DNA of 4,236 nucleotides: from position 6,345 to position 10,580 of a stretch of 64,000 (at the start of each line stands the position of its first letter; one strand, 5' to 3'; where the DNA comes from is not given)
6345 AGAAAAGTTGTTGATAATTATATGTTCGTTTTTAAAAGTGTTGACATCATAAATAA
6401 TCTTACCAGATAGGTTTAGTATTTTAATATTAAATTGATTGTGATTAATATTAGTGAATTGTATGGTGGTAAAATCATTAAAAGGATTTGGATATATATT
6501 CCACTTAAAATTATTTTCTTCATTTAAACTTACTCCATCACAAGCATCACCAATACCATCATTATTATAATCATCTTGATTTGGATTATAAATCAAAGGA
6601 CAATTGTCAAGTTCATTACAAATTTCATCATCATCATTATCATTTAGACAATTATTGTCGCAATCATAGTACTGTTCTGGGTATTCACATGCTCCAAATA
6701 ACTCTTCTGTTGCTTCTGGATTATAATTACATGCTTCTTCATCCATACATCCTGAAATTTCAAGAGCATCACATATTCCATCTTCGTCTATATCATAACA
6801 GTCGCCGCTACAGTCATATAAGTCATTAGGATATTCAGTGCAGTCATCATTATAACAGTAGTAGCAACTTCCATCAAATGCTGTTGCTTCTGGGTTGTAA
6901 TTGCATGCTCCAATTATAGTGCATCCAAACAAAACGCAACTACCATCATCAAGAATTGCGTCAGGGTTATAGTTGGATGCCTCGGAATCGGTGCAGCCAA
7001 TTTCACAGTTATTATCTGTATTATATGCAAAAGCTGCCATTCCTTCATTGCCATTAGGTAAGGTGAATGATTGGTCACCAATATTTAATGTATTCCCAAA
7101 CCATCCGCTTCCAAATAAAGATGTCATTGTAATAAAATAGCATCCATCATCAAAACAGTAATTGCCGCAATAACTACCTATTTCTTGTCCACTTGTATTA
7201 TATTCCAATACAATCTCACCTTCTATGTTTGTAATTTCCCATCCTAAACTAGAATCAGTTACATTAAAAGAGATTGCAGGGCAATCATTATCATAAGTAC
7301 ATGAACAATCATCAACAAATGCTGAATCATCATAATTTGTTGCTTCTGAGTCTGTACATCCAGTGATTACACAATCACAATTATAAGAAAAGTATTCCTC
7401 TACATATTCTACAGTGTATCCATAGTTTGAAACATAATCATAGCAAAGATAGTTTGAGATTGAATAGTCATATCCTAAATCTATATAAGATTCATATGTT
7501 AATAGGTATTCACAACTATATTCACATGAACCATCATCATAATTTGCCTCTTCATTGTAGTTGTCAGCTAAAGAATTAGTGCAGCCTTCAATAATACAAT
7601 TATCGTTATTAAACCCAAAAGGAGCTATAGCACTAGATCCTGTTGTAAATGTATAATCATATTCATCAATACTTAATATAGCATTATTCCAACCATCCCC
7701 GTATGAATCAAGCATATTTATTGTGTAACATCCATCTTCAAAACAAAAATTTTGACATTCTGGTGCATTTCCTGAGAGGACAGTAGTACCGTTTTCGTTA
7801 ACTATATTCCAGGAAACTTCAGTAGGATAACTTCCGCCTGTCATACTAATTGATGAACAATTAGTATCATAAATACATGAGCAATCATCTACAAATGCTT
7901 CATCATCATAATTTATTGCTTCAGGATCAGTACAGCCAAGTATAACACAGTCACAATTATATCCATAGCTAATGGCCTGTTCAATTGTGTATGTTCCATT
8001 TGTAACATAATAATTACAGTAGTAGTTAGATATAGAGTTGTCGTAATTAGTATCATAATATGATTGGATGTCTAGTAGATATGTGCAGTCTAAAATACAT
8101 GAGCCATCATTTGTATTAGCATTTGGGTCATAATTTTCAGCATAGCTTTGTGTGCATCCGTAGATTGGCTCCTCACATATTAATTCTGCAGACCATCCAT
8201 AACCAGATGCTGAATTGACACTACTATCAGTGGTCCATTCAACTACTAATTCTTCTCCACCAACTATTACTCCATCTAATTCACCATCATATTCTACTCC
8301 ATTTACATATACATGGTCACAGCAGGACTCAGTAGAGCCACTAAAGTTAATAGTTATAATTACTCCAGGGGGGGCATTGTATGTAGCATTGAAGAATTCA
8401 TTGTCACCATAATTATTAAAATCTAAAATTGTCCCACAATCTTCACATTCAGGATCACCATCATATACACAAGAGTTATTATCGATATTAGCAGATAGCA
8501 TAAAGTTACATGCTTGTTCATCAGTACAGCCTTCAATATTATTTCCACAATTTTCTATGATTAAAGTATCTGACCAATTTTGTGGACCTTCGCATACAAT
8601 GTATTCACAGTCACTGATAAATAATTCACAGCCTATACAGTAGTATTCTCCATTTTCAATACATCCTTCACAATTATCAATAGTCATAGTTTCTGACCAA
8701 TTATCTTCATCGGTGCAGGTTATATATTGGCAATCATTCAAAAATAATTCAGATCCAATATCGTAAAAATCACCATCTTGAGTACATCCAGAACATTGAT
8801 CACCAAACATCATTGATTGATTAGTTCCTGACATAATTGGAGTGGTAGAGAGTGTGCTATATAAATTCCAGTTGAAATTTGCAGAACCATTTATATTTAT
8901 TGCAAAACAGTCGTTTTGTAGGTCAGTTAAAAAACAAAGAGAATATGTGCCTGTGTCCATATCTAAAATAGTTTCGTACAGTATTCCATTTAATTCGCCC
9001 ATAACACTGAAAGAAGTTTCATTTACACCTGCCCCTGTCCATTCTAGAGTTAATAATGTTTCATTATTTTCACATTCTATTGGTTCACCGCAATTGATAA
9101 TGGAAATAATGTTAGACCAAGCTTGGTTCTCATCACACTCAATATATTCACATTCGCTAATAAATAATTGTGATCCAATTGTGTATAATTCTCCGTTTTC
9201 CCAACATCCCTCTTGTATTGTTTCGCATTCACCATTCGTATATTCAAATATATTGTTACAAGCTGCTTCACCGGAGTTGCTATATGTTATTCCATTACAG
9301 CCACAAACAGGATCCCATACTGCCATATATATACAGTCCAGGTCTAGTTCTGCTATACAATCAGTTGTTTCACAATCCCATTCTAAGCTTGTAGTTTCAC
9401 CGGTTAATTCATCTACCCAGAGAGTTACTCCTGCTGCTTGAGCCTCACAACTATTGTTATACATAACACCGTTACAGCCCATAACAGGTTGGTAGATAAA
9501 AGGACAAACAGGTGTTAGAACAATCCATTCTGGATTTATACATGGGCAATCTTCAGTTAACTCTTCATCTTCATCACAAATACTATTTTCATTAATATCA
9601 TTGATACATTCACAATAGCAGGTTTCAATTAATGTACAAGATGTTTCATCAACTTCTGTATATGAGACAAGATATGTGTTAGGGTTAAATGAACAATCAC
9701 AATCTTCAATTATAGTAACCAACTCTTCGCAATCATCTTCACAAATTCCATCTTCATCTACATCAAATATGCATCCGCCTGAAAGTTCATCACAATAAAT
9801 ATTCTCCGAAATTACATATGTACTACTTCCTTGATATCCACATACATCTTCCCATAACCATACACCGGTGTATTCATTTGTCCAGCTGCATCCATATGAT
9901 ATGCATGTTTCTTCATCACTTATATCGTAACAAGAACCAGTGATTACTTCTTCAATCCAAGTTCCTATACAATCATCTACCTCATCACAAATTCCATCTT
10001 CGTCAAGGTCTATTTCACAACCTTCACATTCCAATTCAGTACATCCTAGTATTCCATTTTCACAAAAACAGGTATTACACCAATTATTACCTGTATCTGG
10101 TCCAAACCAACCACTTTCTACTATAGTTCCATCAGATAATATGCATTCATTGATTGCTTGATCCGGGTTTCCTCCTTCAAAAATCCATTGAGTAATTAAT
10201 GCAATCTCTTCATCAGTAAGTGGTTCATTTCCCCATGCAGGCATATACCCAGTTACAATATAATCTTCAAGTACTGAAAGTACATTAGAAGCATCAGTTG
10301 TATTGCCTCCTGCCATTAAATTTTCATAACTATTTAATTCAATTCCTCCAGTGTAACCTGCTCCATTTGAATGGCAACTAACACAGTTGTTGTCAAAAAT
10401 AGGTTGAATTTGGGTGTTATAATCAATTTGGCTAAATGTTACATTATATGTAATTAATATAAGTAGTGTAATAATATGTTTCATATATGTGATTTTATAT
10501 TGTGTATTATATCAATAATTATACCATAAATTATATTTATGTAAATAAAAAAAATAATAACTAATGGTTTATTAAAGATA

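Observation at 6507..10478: About 1,320 consecutive residues with no Lys or Arg in a roughly 110-Cys T9SS cargo protein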

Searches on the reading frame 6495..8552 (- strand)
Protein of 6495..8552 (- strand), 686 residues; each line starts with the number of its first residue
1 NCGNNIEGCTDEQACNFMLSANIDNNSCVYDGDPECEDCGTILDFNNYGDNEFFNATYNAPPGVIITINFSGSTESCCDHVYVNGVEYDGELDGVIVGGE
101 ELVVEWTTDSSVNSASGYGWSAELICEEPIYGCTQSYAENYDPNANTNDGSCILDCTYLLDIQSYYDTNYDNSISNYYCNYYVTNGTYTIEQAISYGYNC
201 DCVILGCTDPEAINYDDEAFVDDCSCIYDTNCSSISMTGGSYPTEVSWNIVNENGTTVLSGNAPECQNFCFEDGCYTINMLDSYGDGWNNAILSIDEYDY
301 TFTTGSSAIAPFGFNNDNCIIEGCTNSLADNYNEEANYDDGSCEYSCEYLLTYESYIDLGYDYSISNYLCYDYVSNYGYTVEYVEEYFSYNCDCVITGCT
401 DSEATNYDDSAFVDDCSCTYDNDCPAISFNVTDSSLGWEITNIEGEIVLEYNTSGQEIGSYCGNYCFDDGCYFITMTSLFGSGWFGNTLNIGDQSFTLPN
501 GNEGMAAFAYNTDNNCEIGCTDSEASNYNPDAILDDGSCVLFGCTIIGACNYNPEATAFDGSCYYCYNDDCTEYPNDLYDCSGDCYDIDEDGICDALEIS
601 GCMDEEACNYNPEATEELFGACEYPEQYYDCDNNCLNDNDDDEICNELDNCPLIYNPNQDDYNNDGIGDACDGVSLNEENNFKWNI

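Call 25: find_related_loci(query=A2, collection=genome_contigs, flank=10000)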
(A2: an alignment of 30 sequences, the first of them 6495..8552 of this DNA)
Query A2 (686 aa) in genome_contigs; peptide patterns used: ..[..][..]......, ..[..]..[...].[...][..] (x = any residue, [..] = any of these).
600 stretches matched a pattern (row limit reached: there are more); 464 encode a relative of the query (tblastn E <= 1e-3); the best 80 are kept; 79 distinct loci.
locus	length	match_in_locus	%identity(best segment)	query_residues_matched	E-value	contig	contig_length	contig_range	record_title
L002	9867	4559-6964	31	3-652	3e-49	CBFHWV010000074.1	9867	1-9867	MAG: uncultured Flavobacteriales bacterium isolate Co_bin_228_permissive genome assembly, contig: Co_bin_228_permissive_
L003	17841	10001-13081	30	1-644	8e-51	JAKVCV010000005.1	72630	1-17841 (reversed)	MAG: Saprospiraceae bacterium isolate ALOHA_ZT_63 ZT-Saprospiraceae-4_5, whole genome shotgun sequence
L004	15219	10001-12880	34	130-624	5e-44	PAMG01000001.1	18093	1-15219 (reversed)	MAG: Flavobacteriales bacterium isolate SAT30 200793, whole genome shotgun sequence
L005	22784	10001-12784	29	3-652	2e-41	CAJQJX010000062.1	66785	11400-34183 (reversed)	MAG: uncultured Flavobacteriales bacterium isolate 0.2_20180511_Bin_15_1 genome assembly, contig: c_000000000441, whole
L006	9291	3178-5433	32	1-686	1e-40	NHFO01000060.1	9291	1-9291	MAG: Flavobacteriales bacterium TMED113 34530, whole genome shotgun sequence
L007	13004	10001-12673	28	3-615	2e-38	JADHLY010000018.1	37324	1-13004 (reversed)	MAG: Flavobacteriales bacterium isolate BS301-5m-G28 BS301-5m-C1211, whole genome shotgun sequence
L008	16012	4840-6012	36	132-678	5e-38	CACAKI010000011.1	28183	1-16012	uncultured Bacteroidetes bacterium isolate AG-343-M05 genome assembly, contig: AG-343-M05_NODE_11, whole genome shotgun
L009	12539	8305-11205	30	6-649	1e-33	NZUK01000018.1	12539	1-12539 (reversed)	MAG: Flavobacteriales bacterium isolate NAT88 MHASMcontig_590326, whole genome shotgun sequence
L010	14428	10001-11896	34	8-663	7e-33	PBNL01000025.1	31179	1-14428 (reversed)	MAG: Methanobacteriota archaeon isolate SP189 MHASMcontig_2242707, whole genome shotgun sequence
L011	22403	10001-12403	28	3-647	2e-32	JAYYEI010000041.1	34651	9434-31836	MAG: Bacteroidota bacterium isolate XS_MAG58 XS_MAG58_0041, whole genome shotgun sequence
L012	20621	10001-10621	42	489-683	8e-31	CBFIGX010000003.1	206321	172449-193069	MAG: Flavobacteriales bacterium isolate Co_bin_775_strict genome assembly, contig: Co_bin_775_strict_c3, whole genome sh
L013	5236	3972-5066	33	8-615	3e-30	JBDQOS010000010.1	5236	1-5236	MAG: Flavobacteriales bacterium isolate SFB_27S_18OctNov_coas_20 k141_275083, whole genome shotgun sequence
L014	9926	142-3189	29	6-649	3e-30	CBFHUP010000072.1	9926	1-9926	MAG: uncultured Flavobacteriales bacterium isolate Co_bin_389_indstr genome assembly, contig: Co_bin_389_indstr_c72, who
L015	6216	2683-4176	29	4-629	1e-29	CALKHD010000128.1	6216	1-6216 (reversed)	MAG: uncultured Flavobacteriales bacterium isolate S4_Bin_Bin_227_1 genome assembly, contig: c_000002618464, whole genom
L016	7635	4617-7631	29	6-683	8e-29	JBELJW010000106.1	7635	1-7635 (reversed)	MAG: Flavobacteriales bacterium isolate REMEI137_ass_metaspades_bin.71 NODE_7581_length_7660_cov_6.440105, whole genome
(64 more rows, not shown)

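Call 29: predict_structure(alignment_id=A2)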
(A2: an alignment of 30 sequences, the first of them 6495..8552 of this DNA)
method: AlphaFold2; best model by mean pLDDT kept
length: 686 residues; sequences in the alignment: 30
mean_pLDDT: 72.8   pTM: 0.33
mean pLDDT of the five models: 72.8, 71.6, 71.1, 66.1, 64.3
residues with pLDDT >= 90: 11; 70-90: 449; 50-70: 165; < 50: 61
segments of 3 or more residues with pLDDT < 50: 1-3, 572-578, 588-590, 595-598, 647-660, 670-686
pLDDT, mean of each block of 10 residues (from residue 1): 65 85 83 82 84 88 85 78 82 80 84 71 86 78 78 81 78 85 75 82 82 80 71 73 73 86 77 83 69 80 74 67 73 74 80 80 85 81 86 86 82 79 77 82 82 77 79 79 70 77 67 57 62 52 60 60 55 48 53 51 75 62 69 64 50 43 50 42 37
secondary structure, 60 per line:
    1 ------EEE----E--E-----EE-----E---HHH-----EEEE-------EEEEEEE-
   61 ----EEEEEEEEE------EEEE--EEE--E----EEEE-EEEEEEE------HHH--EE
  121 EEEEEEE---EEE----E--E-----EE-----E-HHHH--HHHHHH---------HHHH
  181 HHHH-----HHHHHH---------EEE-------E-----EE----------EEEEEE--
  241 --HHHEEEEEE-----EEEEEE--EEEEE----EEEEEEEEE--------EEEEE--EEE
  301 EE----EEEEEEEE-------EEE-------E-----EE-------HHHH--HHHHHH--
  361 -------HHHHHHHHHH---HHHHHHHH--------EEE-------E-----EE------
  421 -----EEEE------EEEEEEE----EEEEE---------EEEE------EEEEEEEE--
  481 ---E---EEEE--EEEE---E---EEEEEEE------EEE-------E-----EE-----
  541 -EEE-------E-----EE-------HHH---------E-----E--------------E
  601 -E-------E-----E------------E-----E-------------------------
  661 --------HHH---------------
elements in order (helices of 4 or more, strands of 3 or more residues): E7-9 E42-45 E53-59 E65-73 E80-83 E86-88 E96-99 E101-107 E119-127 E131-133 H156-159 H162-167 H177-184 H190-195 E205-207 E233-238 E246-251 E257-262 E265-269 E274-282 E291-295 E298-302 E307-314 E322-324 H347-350 H353-358 H368-377 H381-388 E397-399 E426-429 E436-442 E447-451 E461-464 E471-478 E488-491 E494-497 E505-511 E518-520 E542-544

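Call 32: fold_search(model_id=the predicted structure, library=pdb)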
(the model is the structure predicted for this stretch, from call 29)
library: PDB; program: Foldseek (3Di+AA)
matches with E <= 10: 1413; with E <= 0.001: 35
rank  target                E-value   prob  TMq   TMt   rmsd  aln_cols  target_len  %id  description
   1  8ivw_J                3.9e-05  0.87  0.13  0.20  27.7       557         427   11  Crystal structure of NRP2 in complex with aNRP2-10 Fab fragment (released 2023-07-12)
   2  6f39_B                1.1e-04  0.97  0.12  0.27  19.4       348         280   12  C1r homodimer CUB1-EGF-CUB2 (released 2018-01-24)
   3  6t0q_A                1.6e-04  0.63  0.10  0.17  19.4       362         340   11  Pleurotus Ostreatus Lectin (POL), apo form (released 2020-02-19)
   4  6f1d                  1.8e-04  1.00  0.12  0.60   2.8       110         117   16  CUB2 domain of C1r (released 2018-01-17)
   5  6f1c_A                1.8e-04  0.97  0.12  0.26  18.8       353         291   11  C1rC1s complex (released 2018-01-17)
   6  6f1h_C                2.0e-04  0.90  0.10  0.23  18.9       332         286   10  C1rC1s complex (released 2018-01-17)
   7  7t4s_F                2.1e-04  0.85  0.12  0.22  28.6       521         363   10  CryoEM structure of the HCMV Pentamer gH/gL/UL128/UL130/UL131A in complex with NRP2 and neutralizing fabs 8I21 and 13H (released 2022-03-23)
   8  8ivw_A                2.2e-04  0.72  0.13  0.20  27.5       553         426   12  Crystal structure of NRP2 in complex with aNRP2-10 Fab fragment (released 2023-07-12)
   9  3bga_A                3.0e-04  0.13  0.07  0.05  27.3       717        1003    8  Crystal structure of beta-galactosidase from Bacteroides thetaiotaomicron VPI-5482 (released 2007-12-11)
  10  5c71_A                3.5e-04  0.82  0.07  0.08  19.6       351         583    8  The structure of Aspergillus oryzae a-glucuronidase complexed with glycyrrhetinic acid monoglucuronide (released 2016-06-29)
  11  8ges_C                3.7e-04  0.85  0.09  0.10  20.4       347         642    8  R. hominis 2 beta-glucuronidase bound to UNC10201652-glucuronide (released 2024-02-14)
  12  6kc2_A                4.2e-04  0.54  0.10  0.17  19.6       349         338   12  Crystal Structure of Lectin from Pleurotus ostreatus in complex with Rhamnose (released 2020-08-05)
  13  5c70_A                4.2e-04  0.51  0.07  0.08  27.5       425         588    8  The structure of Aspergillus oryzae beta-glucuronidase (released 2016-06-15)
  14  5czk_B                4.4e-04  0.90  0.09  0.10  18.6       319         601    8  Structure of E. coli beta-glucuronidase bound with a novel, potent inhibitor 1-((6,8-dimethyl-2-oxo-1,2-dihydroquinoli (released 2015-10-14)
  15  6f1c_C                4.7e-04  0.92  0.12  0.26  19.0       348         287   11  C1rC1s complex (released 2018-01-17)
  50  4gza_H                1.9e-03  1.00  0.12  0.62   2.4       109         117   21  Complex of mouse Plexin A2 - Semaphorin 3A - Neuropilin-1 (released 2012-10-17)
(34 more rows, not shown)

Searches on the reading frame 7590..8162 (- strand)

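Call 37: search_protein_families(library=pfam, max_evalue=10, proteins=[window:7590-8162:-])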
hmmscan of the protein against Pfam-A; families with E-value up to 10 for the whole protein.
seq(191 aa): 1 family
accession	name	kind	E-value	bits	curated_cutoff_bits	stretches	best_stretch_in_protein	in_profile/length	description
PF12674.12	Zn_ribbon_2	-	5.1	8.3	22.5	1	26-61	5-40/81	Putative zinc ribbon domain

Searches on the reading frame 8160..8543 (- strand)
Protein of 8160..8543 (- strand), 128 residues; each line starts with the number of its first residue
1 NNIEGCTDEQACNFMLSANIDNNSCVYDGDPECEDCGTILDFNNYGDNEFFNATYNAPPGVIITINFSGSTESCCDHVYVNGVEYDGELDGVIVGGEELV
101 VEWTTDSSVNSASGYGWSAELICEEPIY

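Call 37: search_protein_families(library=pfam, max_evalue=10, proteins=[window:8160-8543:-])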
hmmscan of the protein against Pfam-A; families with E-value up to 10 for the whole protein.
seq(128 aa): 1 family
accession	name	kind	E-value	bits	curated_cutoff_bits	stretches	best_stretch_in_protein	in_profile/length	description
PF23062.1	CUB_M02D8_5_3rd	-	0.0022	18.3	32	1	52-87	36-71/114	M02D8_5-like, third CUB domain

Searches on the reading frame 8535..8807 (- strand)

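Call 37: search_protein_families(library=pfam, max_evalue=10, proteins=[window:8535-8807:-])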
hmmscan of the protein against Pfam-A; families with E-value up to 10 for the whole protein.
seq(91 aa): 2 families
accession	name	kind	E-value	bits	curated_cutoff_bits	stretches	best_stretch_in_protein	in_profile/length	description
PF10208.15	ARMET_C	-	0.17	11.8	23.5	2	45-55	22-32/43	ARMET, C-terminal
PF21459.3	INI1_DNA-bd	-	0.21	12.2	27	0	51-61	9-19/82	SWI/SNF Subunit INI1, DNA binding domain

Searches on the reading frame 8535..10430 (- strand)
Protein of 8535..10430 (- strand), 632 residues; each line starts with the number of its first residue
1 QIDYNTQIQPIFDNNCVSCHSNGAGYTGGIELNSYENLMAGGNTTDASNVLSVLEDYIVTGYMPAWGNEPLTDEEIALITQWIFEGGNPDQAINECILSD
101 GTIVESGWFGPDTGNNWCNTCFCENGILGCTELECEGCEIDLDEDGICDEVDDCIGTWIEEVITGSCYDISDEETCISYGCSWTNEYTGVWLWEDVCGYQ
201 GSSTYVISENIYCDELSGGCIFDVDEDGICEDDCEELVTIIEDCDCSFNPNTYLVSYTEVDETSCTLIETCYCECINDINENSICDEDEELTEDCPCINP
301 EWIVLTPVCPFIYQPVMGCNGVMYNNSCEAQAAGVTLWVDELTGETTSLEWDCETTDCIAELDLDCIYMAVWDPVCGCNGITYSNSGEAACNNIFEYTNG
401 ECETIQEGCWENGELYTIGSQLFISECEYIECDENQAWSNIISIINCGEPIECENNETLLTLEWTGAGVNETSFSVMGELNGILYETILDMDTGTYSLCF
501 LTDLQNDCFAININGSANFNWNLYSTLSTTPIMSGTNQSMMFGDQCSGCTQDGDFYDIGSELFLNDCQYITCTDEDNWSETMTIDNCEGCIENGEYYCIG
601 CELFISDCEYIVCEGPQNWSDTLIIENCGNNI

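Call 27: predict_structure(alignment_id=A1)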
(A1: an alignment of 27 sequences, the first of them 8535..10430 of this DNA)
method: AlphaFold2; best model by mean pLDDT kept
length: 632 residues; sequences in the alignment: 27
mean_pLDDT: 51.3   pTM: 0.22
mean pLDDT of the five models: 51.3, 50.8, 50.4, 48.8, 47.5
residues with pLDDT >= 90: 0; 70-90: 120; 50-70: 212; < 50: 300
segments of 3 or more residues with pLDDT < 50: 24-27, 88-93, 136-139, 150-162, 189-193, 199-202, 206-220, 287-310, 350-372, 389-394, 403-407, 447-484, 494-496, 498-632
pLDDT, mean of each block of 10 residues (from residue 1): 77 70 52 65 54 72 56 83 63 66 82 73 77 54 51 40 57 70 56 49 45 40 58 65 65 67 70 62 50 33 34 55 59 55 53 41 35 55 57 53 54 76 83 84 60 28 30 44 50 50 43 34 26 22 22 23 22 29 32 29 24 29 26 24
secondary structure, 60 per line:
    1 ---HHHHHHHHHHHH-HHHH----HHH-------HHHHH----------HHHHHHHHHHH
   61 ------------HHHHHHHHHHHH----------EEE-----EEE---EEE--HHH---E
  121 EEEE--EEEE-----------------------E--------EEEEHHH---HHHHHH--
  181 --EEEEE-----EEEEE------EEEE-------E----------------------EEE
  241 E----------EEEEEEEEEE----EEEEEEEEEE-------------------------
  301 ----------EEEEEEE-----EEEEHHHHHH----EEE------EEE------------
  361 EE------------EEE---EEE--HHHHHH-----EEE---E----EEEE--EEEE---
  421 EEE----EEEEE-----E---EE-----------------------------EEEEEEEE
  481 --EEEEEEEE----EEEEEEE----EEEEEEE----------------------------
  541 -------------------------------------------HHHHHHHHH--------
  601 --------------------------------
elements in order (helices of 4 or more, strands of 3 or more residues): H4-15 H17-20 H35-39 H50-60 H73-84 E95-97 E103-105 E109-111 E120-124 E127-130 E163-166 H173-178 E183-187 E193-197 E204-207 E238-241 E252-261 E266-275 E311-317 E323-326 H327-332 E337-339 E346-348 E375-377 E381-383 H386-391 E397-399 E408-411 E414-417 E421-423 E428-432 E473-480 E483-490 E495-501 E506-512 H584-592

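Call 61: fold_search(model_id=the predicted structure, library=pdb)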
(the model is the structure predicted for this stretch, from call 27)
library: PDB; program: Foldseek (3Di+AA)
matches with E <= 10: 439; with E <= 0.001: 0
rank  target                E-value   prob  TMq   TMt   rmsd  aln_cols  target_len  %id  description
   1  9qgm_8A               5.6e-02  0.44  0.07  0.08  20.2       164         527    5  Cryo-EM structure of the PlPVC1 central spike, 3-fold symmetrized (C3), in extended state (released 2025-10-29)
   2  3m7p                  5.9e-02  0.15  0.07  0.14  24.7       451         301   10  Fibronectin fragment (released 2010-06-23)
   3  6j0m_A                1.4e-01  0.10  0.06  0.06  20.9       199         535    9  Cryo-EM Structure of an Extracellular Contractile Injection System, PVC baseplate in extended state (reconstructed wit (released 2019-04-10)
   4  9azz_C                5.8e-01  0.33  0.06  0.21  15.7        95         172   15  Crystal structure of outer membrane lipoprotein carrier protein (LolA) from Ehrlichia ruminantium (released 2024-03-20)
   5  6o09_H                6.5e-01  0.23  0.06  0.14  15.9        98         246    7  Structure of AtPCNA in complex with the PIP motif of ATXR6 (released 2019-03-27)
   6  2nvn                  6.5e-01  0.11  0.06  0.23  13.8       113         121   11  Crystal structure of a protein with a cupin-like fold and unknown function (YP_400729.1) from Synechococcus SP. PCC 7942 (released 2006-12-12)
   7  7znp                  8.2e-01  0.90  0.06  0.08   3.3        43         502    5  Structure of AmedSP (released 2023-05-10)
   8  9azz_A                8.2e-01  0.28  0.06  0.20  13.6        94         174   12  Crystal structure of outer membrane lipoprotein carrier protein (LolA) from Ehrlichia ruminantium (released 2024-03-20)
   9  5y2z_H                8.7e-01  0.08  0.06  0.11  20.5       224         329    8  Crystal structure of human LGI1 EPTP-ADAM22 complex (released 2018-05-02)
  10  9azz_B                9.8e-01  0.18  0.06  0.21  13.5       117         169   11  Crystal structure of outer membrane lipoprotein carrier protein (LolA) from Ehrlichia ruminantium (released 2024-03-20)
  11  8jhz_A                1.0e+00  0.10  0.07  0.02  25.9       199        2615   12  Cryo-EM structure of the TcsH-TMPRSS2 complex (released 2024-03-20)
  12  5y2z_B                1.1e+00  0.07  0.06  0.12  21.2       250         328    8  Crystal structure of human LGI1 EPTP-ADAM22 complex (released 2018-05-02)
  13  3u1w_A                1.1e+00  0.03  0.05  0.10  18.1       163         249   11  Crystal structure of a Calcium binding protein (BDI_1975) from Parabacteroides distasonis ATCC 8503 at 2.00 A resoluti (released 2012-01-25)
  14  8dlc                  1.2e+00  0.75  0.05  0.15   1.5        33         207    9  Crystal structure of chalcone-isomerase like protein from Vitis vinifera (VvCHIL) (released 2023-05-10)
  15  5nir_B                1.2e+00  0.63  0.06  0.45   4.2        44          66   23  Crystal structure of collagen 2A vWC domain (released 2017-06-14)
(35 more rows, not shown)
